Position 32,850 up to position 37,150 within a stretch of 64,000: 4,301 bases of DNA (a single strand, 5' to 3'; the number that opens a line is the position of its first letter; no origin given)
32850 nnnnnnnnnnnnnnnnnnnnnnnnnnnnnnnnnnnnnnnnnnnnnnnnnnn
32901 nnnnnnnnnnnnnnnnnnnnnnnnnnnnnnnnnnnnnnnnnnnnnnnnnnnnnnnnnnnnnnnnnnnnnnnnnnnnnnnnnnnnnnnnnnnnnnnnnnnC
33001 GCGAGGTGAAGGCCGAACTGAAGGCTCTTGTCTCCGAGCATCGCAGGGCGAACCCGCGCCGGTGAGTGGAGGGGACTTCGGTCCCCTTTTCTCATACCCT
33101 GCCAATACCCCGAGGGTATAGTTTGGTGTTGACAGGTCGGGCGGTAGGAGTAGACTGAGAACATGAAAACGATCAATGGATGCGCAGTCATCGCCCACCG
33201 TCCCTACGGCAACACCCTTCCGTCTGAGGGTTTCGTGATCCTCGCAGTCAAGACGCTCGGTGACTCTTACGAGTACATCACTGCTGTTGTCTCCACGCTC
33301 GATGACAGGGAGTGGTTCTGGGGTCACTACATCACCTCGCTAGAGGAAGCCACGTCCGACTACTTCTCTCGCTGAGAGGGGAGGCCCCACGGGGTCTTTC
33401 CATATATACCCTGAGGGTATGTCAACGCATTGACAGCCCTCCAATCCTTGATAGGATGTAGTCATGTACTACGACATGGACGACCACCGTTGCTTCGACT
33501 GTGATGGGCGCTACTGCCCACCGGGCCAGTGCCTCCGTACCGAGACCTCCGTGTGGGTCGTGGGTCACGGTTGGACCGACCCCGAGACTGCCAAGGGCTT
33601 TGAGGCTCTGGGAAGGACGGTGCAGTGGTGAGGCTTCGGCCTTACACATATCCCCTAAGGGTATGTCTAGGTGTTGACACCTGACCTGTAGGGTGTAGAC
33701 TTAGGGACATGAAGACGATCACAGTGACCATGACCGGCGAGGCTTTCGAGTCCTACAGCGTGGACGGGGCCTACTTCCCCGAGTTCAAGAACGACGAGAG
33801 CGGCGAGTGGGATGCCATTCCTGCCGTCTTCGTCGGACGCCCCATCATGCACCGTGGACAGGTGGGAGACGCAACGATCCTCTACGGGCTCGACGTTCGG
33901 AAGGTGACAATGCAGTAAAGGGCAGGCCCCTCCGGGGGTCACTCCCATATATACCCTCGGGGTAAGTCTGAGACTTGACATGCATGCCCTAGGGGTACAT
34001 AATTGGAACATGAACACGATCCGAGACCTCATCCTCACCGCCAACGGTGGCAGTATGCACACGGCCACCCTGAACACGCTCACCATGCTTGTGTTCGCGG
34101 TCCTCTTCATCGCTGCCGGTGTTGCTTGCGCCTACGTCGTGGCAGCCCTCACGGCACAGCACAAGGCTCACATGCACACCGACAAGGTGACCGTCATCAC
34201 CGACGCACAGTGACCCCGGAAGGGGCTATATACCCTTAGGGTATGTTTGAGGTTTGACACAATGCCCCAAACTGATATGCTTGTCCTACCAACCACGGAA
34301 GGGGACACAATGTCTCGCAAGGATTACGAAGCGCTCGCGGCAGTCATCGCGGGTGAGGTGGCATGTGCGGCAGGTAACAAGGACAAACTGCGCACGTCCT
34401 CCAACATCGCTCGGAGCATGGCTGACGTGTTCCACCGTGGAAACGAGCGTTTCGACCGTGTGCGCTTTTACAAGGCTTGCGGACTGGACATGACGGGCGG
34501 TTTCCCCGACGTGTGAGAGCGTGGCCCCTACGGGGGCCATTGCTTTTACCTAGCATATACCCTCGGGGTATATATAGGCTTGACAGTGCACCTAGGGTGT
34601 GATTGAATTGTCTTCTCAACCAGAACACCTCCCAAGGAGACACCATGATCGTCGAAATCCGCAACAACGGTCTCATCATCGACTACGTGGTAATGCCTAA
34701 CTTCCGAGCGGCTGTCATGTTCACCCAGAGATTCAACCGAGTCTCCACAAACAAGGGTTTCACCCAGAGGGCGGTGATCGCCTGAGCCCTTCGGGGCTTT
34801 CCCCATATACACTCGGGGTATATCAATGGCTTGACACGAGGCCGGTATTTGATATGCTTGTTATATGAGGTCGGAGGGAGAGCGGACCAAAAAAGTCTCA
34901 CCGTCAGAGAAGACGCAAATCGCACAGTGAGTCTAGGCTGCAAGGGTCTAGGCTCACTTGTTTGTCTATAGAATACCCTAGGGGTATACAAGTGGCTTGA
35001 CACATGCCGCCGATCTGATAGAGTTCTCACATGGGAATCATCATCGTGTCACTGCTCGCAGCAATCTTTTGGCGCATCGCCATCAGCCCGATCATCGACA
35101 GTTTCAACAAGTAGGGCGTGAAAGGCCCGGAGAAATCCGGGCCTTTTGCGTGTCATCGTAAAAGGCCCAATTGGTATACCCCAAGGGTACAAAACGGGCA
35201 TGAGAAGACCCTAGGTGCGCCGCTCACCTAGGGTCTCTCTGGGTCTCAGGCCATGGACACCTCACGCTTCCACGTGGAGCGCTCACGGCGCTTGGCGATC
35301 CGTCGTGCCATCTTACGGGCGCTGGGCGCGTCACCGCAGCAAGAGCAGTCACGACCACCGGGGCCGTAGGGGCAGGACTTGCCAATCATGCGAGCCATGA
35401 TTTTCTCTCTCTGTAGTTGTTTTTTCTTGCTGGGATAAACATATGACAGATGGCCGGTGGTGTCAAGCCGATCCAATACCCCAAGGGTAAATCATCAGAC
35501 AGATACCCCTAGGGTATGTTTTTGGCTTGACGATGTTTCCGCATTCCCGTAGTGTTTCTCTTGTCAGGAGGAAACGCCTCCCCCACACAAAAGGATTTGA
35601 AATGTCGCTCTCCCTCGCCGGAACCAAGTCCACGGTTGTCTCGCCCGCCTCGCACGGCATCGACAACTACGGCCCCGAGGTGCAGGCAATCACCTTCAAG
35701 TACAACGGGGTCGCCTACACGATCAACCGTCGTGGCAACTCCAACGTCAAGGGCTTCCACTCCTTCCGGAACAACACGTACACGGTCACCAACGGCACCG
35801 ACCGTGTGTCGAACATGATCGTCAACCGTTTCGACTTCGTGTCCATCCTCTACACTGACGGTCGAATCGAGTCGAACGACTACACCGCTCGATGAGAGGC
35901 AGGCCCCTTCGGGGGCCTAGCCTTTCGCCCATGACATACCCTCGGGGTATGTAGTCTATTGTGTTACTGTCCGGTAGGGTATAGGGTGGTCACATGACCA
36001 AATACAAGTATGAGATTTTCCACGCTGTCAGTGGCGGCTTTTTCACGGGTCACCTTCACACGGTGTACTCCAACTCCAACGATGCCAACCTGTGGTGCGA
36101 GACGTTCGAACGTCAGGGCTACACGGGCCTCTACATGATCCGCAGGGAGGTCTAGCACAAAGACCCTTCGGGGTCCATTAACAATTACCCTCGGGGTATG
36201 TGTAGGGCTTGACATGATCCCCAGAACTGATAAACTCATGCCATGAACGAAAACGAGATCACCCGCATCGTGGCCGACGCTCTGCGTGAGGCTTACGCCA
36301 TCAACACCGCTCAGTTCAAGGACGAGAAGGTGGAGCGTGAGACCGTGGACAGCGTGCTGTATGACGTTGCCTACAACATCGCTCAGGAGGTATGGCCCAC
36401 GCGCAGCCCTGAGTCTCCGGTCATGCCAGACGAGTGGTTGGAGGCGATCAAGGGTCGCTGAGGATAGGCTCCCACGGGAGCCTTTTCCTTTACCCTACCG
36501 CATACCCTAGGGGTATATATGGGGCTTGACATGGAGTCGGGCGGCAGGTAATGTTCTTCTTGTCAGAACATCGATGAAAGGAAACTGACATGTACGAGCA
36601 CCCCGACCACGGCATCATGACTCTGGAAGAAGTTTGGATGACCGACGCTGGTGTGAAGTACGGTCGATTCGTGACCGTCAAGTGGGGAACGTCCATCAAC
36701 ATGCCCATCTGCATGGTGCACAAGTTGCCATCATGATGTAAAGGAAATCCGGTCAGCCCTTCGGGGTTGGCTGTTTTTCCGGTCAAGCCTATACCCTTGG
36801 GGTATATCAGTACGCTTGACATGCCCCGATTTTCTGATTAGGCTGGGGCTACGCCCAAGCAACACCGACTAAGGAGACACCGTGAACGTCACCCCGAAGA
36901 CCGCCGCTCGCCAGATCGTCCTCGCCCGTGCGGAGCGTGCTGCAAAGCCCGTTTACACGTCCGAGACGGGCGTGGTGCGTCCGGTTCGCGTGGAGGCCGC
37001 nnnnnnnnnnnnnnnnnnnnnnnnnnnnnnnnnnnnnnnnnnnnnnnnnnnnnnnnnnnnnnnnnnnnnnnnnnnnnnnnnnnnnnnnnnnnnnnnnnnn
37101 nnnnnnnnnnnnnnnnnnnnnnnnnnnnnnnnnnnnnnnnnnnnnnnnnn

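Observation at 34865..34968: Fourth ORF-less unit (ncRNA-4) with a promoter paralogous to P20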

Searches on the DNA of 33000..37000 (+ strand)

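Call 13: search_dna_similar(query=window:33000-37000:+, collection=phages, mode=distant, max_rows=20)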
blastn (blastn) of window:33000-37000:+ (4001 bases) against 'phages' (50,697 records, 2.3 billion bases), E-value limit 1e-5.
Records with a match: 4; places in all: 4; records where one place covers at least 80% of the query: 0.
Best place of each record, by identity: 80-90% 4.
By first word of the organism name: Streptomyces 4.
By host as written in the record: Streptomyces viridochromogenes DSM40736 2; Streptomyces griseofuscus ATCC 23916 1; - 1.
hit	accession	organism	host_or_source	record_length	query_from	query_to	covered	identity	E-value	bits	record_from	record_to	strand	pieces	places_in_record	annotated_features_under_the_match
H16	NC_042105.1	Streptomyces phage BillNye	Streptomyces viridochromogenes DSM40736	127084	2302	2390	2%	80.6%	1e-12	83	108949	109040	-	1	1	hypothetical protein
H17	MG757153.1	Streptomyces phage BillNye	Streptomyces viridochromogenes DSM40736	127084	2302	2390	2%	80.6%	1e-12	83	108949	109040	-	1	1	hypothetical protein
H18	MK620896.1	Streptomyces phage Circinus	Streptomyces griseofuscus ATCC 23916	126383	2302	2390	2%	80.6%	1e-12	83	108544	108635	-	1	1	207: hypothetical protein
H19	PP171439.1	Streptomyces phage Byblos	soil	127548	2321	2390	2%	81.4%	3e-8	69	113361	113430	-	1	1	record has no annotation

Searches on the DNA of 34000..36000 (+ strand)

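Call 4: search_dna_similar(query=window:34000-36000:+, collection=phages, mode=near, max_rows=30)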
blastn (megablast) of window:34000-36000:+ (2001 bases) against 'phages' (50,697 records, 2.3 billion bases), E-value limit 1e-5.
No match.
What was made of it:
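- On Cluster A mycobacteriophage Pleft ncRNA: No megablast or blastn match of this region to any of 50,697 phage records (calls 4, 13).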

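Call 66: build_rna_model(alignment_id=A1)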
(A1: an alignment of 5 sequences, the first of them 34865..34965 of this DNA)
Model R1 built from alignment A1 (5 sequences, 113 columns); structure: RNAalifold consensus.
model positions 101; base pairs 26; branch points 2; effective number of sequences 1.12; information 0.591 bits per position. Calibrated on 0.2 Mb of random sequence (short: E-values are rough).
structure used (alignment columns):
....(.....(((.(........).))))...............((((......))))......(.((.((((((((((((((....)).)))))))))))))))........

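Call 67: search_with_rna_model(model_id=R1, sources=[window, L012, L019, L022, L023, L024, L029, L030, L031, L032, L033, L034, L035, L036, L037, L038, L039, L040, L041, L042, L043, L014], max_evalue=10, make_alignment=true)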
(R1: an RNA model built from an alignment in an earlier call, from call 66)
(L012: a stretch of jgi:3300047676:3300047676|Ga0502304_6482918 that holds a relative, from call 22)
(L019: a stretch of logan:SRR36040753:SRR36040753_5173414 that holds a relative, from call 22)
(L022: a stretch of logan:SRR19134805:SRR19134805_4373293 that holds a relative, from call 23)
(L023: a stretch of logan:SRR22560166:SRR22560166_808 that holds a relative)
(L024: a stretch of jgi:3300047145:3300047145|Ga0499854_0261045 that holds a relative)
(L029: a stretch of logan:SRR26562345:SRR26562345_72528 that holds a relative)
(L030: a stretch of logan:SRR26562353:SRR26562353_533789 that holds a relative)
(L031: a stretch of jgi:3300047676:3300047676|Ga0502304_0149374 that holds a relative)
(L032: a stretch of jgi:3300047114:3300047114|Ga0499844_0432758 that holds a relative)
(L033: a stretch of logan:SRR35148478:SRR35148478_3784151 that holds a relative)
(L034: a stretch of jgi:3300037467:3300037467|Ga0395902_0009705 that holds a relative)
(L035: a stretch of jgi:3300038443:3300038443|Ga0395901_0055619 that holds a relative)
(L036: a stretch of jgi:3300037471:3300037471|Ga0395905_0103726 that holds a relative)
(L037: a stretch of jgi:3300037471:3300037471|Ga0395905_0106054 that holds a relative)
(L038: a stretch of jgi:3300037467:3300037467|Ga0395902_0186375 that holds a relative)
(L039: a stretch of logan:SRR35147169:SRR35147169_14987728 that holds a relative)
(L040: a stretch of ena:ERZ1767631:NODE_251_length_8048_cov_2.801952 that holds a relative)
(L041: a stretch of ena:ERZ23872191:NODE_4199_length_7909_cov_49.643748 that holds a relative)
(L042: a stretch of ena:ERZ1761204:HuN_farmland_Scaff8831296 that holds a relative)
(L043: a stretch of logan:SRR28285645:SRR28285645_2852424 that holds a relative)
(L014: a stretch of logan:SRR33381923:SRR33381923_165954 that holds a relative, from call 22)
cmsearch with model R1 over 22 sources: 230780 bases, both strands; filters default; matches with E-value up to 10: 14.
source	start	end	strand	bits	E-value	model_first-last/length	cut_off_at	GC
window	34865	34965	+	118.8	1.5e-27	1-101/101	no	0.52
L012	3023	3122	+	118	2.3e-27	1-101/101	no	0.53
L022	262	361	+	118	2.3e-27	1-101/101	no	0.53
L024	9079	9178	+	118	2.3e-27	1-101/101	no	0.53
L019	671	770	+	118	2.4e-27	1-101/101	no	0.52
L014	1519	1618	+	115.7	9.2e-27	1-101/101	no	0.54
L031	10354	10455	-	103.8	9e-24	1-101/101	no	0.53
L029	12128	12236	+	73.4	4.3e-16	1-101/101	no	0.5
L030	11935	12043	+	73.4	4.3e-16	1-101/101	no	0.5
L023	5467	5574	+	20.6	0.0087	1-101/101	no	0.53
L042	5412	5503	+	15.1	0.21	1-101/101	no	0.52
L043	2878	2969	+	15.1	0.21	1-101/101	no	0.52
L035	1293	1464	+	12.7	0.85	1-101/101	no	0.55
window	26011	26120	+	10.8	2.6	1-101/101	no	0.41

Alignment A2: 14 matches aligned to the model, 273 columns, each read 5' to 3' on its own strand. Consensus structure (alignment columns), stored with it:
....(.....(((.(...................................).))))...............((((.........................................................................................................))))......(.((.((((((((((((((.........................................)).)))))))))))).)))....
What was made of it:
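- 34865..34965 (+): Predicted small RNA, about 95-101 nt, from the inferred +1 A (34865) to the U-tract. The covariance model built on it finds all lineages (call 67).
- Homology: covariance model R1 recovers C at E = 0.009 (call 67).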

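Call 82: search_rna_families(sources=[L029, L031, L042, L023], threshold=evalue, max_evalue=1)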
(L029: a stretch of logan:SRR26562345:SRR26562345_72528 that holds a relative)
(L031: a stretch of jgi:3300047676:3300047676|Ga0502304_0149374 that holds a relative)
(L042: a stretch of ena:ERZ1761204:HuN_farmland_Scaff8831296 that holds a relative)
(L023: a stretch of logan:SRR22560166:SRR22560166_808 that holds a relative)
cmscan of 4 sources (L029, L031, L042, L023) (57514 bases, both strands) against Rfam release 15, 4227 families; matches with E-value up to 1: 0.
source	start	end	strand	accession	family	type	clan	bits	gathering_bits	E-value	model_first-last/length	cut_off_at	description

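Call 83: search_rna_families(source=window, start=34855, end=34975, threshold=evalue, max_evalue=10, show_alignments=3)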
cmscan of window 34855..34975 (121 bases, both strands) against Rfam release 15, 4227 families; matches with E-value up to 10: 2.
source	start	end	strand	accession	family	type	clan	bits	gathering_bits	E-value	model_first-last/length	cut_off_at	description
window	34926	34958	+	RF04299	MIR814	Gene; miRNA;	-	14.7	90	2.7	25-59/83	no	MIR814 microRNA precursor family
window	34916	34937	+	RF02087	Yar_3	Gene; lncRNA;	-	12.8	50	0.21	46-67/67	no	Yellow-achaete intergenic RNA conserved region 3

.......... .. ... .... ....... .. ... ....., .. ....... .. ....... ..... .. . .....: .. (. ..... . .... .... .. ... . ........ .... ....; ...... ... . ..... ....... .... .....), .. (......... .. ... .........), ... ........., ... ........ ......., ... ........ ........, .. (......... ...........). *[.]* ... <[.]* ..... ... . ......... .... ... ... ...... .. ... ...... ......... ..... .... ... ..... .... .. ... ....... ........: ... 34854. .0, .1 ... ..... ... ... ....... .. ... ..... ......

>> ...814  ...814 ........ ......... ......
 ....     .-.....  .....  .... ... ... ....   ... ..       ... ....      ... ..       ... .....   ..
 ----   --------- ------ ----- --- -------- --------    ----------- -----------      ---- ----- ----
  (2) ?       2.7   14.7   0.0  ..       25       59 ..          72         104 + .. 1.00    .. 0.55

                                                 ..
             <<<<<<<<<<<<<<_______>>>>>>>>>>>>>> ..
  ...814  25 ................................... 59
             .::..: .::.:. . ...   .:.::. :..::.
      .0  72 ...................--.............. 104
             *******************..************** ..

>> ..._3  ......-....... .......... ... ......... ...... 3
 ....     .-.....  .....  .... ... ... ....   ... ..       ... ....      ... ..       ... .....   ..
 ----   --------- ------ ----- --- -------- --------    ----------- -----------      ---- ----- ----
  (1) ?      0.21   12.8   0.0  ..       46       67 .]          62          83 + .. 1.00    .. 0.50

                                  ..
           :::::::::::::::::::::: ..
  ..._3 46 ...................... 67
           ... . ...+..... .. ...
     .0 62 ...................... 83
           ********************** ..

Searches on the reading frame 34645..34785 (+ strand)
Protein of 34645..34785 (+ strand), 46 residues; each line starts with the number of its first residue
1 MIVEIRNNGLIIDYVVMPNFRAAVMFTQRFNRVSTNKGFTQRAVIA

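Call 17: find_encoding_contigs(protein=window:34645-34785:+, flank=10000, max_places=10)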
Protein window:34645-34785:+ (46 aa): 6 contigs read that carry it; 6 places shown.
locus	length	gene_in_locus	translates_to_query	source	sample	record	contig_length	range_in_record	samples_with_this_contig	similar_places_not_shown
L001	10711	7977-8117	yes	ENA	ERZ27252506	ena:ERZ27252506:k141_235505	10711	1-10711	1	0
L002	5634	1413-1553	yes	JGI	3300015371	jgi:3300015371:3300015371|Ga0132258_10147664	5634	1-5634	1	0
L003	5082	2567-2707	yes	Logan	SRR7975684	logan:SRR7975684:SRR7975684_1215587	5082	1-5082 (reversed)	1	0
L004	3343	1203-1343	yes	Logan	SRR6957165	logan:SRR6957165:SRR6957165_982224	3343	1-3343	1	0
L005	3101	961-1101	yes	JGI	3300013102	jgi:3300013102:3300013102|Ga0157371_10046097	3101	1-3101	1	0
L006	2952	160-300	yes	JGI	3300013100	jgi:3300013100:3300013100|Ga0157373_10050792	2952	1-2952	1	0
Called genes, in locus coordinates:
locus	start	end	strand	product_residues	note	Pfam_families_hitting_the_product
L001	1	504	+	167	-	?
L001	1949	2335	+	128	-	PF23359:Lsr2_DNA-bd (faint)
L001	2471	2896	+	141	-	-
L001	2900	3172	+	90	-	-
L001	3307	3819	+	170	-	PF10263:SprT-like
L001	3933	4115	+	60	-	-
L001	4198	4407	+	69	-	-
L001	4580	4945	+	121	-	PF24835:DUF7717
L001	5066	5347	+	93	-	-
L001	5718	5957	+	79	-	-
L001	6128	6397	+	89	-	-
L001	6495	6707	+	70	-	-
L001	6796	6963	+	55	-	-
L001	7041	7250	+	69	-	-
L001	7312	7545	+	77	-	-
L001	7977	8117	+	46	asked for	-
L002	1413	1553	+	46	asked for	-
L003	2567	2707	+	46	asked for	-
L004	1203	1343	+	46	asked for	-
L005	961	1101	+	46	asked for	-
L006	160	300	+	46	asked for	-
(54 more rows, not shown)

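Call 21: find_homologous_proteins(query=window:34645-34782:+, max_evalue=0.01)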
Query window:34645-34782:+ (46 aa): 2 proteins with E <= 0.01 among 2 candidates.
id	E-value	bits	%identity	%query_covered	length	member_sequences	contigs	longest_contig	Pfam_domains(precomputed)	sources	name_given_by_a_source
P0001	3.8e-21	89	98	100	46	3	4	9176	-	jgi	jgi:hypothetical protein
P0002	3.2e-18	80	91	98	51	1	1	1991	-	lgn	-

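Call 22: find_encoding_contigs(protein=P0001, flank=10000, max_places=10)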
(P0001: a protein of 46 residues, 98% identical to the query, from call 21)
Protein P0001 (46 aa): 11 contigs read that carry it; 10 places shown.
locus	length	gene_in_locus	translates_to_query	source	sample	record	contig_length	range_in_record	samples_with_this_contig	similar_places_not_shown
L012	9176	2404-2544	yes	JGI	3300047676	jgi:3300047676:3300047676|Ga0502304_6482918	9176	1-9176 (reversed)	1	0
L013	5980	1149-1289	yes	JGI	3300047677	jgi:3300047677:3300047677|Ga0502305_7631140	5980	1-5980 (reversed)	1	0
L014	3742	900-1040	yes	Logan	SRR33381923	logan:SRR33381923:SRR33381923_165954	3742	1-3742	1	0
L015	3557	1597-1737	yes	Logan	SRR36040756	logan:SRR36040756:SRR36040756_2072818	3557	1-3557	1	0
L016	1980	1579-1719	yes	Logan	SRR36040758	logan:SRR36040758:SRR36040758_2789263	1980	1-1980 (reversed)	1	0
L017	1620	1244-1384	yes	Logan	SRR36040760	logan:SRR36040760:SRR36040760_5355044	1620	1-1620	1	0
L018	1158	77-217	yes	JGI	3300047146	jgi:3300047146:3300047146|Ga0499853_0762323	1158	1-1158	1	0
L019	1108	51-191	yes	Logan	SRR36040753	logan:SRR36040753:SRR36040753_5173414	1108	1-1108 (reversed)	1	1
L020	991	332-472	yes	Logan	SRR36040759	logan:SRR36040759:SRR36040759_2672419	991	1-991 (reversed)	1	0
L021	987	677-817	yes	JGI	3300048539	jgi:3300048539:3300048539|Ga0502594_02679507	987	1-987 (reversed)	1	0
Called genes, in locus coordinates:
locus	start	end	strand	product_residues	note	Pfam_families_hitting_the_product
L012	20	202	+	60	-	-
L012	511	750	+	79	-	-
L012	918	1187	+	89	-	-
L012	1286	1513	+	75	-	-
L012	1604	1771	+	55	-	-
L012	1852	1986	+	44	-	-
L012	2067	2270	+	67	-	-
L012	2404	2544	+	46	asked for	-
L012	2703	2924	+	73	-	-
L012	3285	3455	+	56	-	-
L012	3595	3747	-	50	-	-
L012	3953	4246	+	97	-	-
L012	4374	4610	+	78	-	-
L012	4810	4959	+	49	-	-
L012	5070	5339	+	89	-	-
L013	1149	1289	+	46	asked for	-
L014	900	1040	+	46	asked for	-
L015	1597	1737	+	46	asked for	-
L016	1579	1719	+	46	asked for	-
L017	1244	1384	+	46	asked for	-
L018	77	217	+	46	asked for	-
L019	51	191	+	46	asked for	-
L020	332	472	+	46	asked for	-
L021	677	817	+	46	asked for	-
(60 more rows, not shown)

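Call 23: find_encoding_contigs(protein=P0002, flank=10000, max_places=10)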
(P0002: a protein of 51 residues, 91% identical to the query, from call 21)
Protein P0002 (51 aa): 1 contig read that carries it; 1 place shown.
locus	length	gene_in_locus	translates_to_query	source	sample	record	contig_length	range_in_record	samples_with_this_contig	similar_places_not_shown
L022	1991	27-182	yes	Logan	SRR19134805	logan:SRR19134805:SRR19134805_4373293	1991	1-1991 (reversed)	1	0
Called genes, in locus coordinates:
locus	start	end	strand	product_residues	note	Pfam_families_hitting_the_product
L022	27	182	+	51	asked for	-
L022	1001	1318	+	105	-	-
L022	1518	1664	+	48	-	-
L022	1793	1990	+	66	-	?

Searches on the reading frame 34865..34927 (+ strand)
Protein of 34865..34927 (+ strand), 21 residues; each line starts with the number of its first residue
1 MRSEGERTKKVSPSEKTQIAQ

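Call 80: search_protein_families(library=phrogs, proteins=[window:34865-34927:+], max_evalue=1)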
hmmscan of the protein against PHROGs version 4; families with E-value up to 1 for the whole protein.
seq(21 aa): 0 families

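Call 81: search_protein_families(library=pfam, proteins=[window:34865-34927:+], max_evalue=1)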
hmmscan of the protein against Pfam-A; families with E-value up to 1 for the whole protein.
seq(21 aa): 0 families
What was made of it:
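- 34865..34930 (+): 21-codon frame starting at the predicted +1 AUG (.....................*). It is probably not the functional product. No Pfam or PHROG match (calls 80, 81).
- There is no family match for the peptides (calls 80, 81). The peptides have no homologue family (calls 80, 81).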
